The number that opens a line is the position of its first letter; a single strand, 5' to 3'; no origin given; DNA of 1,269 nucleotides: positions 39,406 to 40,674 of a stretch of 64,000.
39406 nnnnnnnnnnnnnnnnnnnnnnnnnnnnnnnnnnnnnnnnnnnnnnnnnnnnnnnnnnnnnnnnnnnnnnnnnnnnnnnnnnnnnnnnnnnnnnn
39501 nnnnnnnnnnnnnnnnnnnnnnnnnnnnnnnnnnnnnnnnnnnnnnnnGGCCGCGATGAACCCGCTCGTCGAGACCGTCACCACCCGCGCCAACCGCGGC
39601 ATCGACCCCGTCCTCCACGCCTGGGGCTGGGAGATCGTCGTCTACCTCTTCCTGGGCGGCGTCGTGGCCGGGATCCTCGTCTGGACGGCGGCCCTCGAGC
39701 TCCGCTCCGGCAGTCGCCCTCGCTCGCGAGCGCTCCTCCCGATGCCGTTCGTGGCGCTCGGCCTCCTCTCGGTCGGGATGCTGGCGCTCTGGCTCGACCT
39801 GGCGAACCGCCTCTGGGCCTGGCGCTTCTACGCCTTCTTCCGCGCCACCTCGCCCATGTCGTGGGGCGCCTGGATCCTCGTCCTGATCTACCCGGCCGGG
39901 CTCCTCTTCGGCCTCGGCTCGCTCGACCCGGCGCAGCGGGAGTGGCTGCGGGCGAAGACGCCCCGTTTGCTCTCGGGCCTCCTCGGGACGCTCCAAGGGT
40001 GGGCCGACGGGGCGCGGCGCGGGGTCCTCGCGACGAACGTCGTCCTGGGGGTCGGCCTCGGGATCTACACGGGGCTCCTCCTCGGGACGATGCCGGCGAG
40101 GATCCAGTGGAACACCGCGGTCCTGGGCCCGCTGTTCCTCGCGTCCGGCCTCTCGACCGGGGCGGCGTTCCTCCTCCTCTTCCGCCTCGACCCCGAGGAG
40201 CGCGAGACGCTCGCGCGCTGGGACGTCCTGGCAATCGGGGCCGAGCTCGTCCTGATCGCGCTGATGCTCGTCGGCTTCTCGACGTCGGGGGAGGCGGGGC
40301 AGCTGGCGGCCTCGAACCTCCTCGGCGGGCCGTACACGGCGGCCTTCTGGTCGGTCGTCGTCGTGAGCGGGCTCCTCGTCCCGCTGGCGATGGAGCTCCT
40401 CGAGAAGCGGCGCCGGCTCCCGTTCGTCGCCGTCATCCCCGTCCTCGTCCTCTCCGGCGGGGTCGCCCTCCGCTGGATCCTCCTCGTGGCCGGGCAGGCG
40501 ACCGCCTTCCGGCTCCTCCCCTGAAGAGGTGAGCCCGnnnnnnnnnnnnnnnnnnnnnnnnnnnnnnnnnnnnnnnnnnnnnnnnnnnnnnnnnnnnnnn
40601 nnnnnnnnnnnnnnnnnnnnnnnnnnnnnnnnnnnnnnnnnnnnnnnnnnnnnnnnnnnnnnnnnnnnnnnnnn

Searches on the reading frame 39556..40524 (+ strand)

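Call 36: search_protein_families(library=pfam, proteins=[window:39556-40524:+], max_evalue=0.0001)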
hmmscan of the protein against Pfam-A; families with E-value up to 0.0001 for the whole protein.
window:39556-40524:+ (322 aa): 2 families
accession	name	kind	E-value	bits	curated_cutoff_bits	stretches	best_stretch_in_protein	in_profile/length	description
PF03916.19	NrfD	-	1.7e-38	133.5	25.8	1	22-316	10-311/313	Polysulphide reductase, NrfD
PF14589.11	NrfD_2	-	3e-13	50.6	27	1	14-318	5-277/281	Polysulfide reductase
